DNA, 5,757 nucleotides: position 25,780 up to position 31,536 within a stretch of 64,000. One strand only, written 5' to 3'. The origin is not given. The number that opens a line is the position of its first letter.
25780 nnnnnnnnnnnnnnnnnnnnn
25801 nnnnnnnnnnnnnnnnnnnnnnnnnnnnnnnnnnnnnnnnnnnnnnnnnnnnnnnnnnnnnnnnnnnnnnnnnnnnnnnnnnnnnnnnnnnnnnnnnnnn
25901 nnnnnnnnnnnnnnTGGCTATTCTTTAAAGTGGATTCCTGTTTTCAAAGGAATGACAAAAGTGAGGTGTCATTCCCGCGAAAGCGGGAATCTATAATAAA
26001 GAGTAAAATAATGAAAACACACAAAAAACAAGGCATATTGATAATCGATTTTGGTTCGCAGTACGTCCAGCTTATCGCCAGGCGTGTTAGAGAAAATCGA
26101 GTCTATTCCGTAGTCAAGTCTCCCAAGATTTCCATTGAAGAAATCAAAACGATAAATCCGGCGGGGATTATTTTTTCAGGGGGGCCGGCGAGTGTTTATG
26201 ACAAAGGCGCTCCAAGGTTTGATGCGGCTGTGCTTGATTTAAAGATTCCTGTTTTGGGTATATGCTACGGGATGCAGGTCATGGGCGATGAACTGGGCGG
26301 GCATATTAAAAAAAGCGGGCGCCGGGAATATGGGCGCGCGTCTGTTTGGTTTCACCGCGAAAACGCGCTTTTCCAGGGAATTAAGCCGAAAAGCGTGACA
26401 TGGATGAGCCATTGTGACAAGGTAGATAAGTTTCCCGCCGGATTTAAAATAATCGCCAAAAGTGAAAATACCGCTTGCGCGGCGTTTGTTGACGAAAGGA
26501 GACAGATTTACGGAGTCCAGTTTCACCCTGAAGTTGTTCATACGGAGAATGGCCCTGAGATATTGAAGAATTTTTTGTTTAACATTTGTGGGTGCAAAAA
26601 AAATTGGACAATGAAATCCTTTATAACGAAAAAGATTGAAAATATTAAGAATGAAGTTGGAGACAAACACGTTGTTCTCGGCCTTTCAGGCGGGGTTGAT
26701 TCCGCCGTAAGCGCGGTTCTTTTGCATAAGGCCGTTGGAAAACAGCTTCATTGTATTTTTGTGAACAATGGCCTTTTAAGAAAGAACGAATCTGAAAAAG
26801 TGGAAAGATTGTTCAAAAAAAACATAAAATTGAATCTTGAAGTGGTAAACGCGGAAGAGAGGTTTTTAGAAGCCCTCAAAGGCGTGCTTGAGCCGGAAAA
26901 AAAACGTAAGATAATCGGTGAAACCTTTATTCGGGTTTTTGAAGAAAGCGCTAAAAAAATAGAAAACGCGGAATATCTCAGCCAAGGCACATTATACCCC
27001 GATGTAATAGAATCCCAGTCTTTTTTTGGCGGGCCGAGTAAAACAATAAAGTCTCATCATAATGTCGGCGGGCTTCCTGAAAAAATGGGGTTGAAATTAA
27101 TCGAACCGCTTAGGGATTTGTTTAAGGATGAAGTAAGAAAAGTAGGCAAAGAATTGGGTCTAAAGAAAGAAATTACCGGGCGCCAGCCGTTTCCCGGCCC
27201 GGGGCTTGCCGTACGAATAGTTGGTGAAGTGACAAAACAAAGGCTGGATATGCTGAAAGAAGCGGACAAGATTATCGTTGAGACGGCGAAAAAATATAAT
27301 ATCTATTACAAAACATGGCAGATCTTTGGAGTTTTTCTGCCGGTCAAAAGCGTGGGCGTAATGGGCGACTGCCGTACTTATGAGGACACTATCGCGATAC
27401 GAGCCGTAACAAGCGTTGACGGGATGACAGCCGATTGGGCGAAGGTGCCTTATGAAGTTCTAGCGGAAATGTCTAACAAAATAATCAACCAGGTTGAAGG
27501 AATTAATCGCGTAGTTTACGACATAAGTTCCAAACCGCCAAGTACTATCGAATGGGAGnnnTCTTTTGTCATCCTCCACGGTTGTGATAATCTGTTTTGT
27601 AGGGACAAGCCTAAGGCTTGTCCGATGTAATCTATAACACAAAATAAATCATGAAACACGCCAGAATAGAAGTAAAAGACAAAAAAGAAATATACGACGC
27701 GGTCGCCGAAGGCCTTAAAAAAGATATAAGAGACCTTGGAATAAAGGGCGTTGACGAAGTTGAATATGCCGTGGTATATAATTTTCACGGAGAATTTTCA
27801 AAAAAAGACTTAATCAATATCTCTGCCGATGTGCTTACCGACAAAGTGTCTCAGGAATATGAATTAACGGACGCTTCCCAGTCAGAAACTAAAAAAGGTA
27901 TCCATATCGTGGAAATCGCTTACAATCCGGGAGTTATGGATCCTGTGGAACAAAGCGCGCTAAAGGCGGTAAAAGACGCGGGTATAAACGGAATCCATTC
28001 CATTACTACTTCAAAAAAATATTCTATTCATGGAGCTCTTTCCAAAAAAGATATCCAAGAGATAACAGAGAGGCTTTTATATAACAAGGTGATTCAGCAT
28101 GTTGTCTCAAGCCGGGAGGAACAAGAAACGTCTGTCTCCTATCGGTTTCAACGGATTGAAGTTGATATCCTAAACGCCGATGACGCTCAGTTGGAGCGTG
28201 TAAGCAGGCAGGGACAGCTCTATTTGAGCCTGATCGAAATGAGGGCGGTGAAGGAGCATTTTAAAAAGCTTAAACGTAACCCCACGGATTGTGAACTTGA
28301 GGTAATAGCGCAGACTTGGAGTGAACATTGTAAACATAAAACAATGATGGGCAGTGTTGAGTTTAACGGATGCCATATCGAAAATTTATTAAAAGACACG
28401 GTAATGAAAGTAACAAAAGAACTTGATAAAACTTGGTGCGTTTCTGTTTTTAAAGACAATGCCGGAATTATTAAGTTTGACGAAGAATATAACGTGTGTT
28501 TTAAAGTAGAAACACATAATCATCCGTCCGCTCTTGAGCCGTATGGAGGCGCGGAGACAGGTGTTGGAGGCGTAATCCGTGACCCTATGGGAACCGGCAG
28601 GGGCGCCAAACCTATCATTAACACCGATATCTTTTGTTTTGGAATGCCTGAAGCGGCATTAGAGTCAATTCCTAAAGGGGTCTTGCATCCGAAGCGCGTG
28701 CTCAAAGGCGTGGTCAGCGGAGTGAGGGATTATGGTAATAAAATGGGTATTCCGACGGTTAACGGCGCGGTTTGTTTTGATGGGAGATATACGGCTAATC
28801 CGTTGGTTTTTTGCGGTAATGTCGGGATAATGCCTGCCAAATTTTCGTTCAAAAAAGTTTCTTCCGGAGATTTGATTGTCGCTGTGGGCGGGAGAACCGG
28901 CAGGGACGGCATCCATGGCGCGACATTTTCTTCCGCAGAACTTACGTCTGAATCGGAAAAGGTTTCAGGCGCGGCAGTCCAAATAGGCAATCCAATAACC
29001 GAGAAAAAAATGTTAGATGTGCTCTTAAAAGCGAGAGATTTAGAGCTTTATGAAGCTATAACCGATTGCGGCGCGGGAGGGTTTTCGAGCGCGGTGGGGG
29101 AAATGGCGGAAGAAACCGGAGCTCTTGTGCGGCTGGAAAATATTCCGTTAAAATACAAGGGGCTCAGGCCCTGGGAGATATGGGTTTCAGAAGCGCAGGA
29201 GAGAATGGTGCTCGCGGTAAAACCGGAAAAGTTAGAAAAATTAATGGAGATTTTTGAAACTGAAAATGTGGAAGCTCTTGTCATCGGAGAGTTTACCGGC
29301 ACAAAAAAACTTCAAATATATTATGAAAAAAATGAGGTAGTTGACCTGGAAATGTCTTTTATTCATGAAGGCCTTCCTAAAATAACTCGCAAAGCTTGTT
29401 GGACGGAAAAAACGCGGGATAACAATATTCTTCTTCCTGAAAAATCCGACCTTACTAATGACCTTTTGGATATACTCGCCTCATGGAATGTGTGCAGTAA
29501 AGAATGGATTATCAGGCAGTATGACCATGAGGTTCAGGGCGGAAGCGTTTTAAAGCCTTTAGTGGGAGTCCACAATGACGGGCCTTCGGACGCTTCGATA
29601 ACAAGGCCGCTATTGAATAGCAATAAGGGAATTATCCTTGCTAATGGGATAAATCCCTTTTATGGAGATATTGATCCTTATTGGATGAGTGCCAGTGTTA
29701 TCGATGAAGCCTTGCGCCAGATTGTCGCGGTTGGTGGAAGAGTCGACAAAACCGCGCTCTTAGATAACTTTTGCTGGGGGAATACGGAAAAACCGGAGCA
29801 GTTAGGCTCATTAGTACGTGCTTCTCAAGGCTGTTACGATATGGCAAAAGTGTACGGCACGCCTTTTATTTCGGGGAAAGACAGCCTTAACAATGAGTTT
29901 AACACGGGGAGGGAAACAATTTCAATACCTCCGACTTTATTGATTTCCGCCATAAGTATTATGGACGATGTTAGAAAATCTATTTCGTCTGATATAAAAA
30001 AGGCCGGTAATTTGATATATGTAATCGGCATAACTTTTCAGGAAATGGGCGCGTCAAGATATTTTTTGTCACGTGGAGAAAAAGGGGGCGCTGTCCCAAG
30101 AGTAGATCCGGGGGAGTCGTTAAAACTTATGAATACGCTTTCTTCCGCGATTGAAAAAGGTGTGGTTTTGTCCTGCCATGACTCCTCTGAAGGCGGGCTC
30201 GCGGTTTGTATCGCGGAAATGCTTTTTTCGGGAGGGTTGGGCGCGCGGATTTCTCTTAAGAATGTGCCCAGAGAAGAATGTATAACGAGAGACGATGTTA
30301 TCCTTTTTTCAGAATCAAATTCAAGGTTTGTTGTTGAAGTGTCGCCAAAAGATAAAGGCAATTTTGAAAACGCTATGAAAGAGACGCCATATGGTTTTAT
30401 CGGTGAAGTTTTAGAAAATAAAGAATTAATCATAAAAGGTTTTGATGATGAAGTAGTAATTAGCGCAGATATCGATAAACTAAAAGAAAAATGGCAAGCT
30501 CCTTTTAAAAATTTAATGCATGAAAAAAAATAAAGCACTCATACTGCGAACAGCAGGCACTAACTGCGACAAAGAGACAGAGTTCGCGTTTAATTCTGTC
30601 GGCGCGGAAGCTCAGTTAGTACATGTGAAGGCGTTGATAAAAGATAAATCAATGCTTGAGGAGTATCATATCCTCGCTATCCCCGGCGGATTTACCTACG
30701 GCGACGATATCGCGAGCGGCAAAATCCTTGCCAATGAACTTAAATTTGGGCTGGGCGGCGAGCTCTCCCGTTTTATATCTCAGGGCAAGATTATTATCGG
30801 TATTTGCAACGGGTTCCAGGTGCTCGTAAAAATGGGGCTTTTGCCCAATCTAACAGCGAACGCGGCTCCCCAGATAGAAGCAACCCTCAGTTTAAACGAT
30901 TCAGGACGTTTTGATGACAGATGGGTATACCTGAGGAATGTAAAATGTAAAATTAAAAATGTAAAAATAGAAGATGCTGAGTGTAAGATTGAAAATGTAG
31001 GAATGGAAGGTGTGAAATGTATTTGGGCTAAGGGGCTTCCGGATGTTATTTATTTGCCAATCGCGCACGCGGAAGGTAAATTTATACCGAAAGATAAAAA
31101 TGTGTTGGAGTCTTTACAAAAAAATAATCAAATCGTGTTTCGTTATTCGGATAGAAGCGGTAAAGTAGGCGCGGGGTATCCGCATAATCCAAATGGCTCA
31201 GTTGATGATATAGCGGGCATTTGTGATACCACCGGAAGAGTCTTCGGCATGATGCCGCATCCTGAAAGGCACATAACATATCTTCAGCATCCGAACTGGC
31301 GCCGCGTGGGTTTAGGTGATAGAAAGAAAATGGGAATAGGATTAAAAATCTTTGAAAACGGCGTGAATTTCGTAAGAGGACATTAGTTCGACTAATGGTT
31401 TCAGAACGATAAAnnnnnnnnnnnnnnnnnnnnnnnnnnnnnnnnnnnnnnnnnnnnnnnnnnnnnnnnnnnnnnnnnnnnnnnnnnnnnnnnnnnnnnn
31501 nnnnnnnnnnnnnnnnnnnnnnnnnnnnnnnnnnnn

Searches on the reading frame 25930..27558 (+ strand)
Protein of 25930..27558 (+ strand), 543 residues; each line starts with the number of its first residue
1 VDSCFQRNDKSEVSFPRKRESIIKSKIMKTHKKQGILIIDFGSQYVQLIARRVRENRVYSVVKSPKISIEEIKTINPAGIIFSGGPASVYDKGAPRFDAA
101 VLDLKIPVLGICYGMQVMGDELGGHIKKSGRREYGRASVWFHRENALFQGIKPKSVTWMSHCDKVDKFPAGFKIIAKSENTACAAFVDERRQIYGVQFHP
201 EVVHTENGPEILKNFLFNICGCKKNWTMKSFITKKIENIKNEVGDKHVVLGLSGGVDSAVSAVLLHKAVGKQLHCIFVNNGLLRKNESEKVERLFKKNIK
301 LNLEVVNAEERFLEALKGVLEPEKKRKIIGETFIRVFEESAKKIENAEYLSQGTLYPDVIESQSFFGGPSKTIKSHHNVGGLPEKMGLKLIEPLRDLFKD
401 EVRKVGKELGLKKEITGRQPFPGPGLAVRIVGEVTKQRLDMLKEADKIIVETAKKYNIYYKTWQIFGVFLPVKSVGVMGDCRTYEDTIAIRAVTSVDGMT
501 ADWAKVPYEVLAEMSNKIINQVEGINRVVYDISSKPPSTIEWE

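Call 18: search_protein_families(library=pfam, proteins=[window:25930-27558:+], max_evalue=0.001)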
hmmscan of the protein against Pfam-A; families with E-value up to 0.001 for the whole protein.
window:25930-27558:+ (543 aa): 8 families
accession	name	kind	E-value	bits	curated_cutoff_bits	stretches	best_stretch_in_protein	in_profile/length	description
PF00117.34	GATase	-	6.3e-49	166.7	22.8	1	37-218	1-189/190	Glutamine amidotransferase class-I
PF00958.27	GMP_synt_C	-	7.5e-42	141.7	27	1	452-542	2-92/92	GMP synthase C terminal domain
PF02540.23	NAD_synthase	-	6.7e-11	42.2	21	1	233-311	6-84/242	NAD synthase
PF07722.19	Peptidase_C26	-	1.1e-08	35.6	20.5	1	100-201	100-219/219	Peptidase C26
PF03054.22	tRNA_Me_trans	-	2.3e-06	27.8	20.6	1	247-290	2-44/202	tRNA methyl transferase HUP domain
PF06508.19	QueC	-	2.1e-05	24.6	22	0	248-307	2-59/210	Queuosine biosynthesis protein QueC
PF02568.20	ThiI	-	8.8e-05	22.6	20.5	1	247-344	5-107/197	Thiamine biosynthesis protein (ThiI)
PF01507.26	PAPS_reduct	-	0.00074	20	22.5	0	248-319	2-71/175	Phosphoadenosine phosphosulfate reductase domain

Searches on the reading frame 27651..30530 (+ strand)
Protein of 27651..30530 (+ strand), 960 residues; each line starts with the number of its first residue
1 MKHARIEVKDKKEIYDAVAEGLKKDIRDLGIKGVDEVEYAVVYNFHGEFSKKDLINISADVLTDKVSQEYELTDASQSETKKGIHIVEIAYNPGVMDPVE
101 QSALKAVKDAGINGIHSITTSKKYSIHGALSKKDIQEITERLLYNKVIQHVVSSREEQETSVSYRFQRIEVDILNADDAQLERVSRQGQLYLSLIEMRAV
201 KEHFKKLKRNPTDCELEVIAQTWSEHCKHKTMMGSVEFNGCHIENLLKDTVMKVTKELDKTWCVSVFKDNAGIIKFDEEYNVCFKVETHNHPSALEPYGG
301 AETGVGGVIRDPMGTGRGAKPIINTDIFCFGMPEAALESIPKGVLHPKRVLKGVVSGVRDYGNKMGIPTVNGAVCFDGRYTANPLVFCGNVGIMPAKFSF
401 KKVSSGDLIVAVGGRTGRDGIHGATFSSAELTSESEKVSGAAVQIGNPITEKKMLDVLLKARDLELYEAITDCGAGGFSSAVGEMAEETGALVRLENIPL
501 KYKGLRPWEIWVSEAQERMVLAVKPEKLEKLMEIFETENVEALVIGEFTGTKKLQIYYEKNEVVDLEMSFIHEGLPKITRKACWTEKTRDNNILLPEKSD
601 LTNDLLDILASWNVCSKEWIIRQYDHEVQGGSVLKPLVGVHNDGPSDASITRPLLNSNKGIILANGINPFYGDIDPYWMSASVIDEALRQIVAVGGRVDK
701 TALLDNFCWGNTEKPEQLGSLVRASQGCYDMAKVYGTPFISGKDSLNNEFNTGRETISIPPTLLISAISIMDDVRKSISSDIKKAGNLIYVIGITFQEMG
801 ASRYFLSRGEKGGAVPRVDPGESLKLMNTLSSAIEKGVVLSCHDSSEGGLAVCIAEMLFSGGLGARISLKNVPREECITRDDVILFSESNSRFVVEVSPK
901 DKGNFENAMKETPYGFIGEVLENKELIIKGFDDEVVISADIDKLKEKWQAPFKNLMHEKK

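Call 18: search_protein_families(library=pfam, proteins=[window:27651-30530:+], max_evalue=0.001)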
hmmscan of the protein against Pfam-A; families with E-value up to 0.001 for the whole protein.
window:27651-30530:+ (960 aa): 4 families
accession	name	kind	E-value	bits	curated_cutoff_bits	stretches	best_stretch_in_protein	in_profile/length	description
PF02769.27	AIRS_C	-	1.2e-53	181.9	23.1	2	405-558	2-155/156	AIR synthase related protein, C-terminal domain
PF00586.29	AIRS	-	2.2e-27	96.2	24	2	269-394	2-112/112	AIR synthase related protein, N-terminal domain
PF18072.6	FGAR-AT_linker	-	4.2e-19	69.2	26.6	1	181-230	1-50/50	Formylglycinamide ribonucleotide amidotransferase linker domain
PF02700.19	PurS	-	2.9e-10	40.6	22.2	1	87-150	4-72/77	Phosphoribosylformylglycinamidine (FGAM) synthase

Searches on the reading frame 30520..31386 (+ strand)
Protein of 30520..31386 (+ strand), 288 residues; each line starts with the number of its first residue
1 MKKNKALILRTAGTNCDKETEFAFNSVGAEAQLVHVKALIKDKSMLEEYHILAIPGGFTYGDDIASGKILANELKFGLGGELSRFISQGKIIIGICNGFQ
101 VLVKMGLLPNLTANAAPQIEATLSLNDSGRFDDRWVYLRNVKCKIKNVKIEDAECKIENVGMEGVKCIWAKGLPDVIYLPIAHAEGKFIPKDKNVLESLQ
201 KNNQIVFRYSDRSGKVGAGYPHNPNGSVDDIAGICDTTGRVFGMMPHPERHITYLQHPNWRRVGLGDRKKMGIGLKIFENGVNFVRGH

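Call 18: search_protein_families(library=pfam, proteins=[window:30520-31383:+], max_evalue=0.001)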
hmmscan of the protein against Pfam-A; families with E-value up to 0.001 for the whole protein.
window:30520-31383:+ (288 aa): 3 families
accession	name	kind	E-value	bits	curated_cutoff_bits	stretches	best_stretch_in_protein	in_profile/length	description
PF13507.12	GATase_5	-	1.3e-74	251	27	2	3-142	1-141/260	CobB/CobQ-like glutamine amidotransferase domain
PF01965.30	DJ-1_PfpI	-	3.9e-06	27.2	26.6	1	36-134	50-139/165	DJ-1/PfpI family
PF07685.20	GATase_3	-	2e-05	24.7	27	1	40-104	32-90/196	CobB/CobQ-like glutamine amidotransferase domain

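Call 69: find_encoding_contigs(protein=window:30520-31386:+, flank=10000, max_places=1)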
Protein window:30520-31386:+ (288 aa): no gene with exactly this product is on record in the collection.
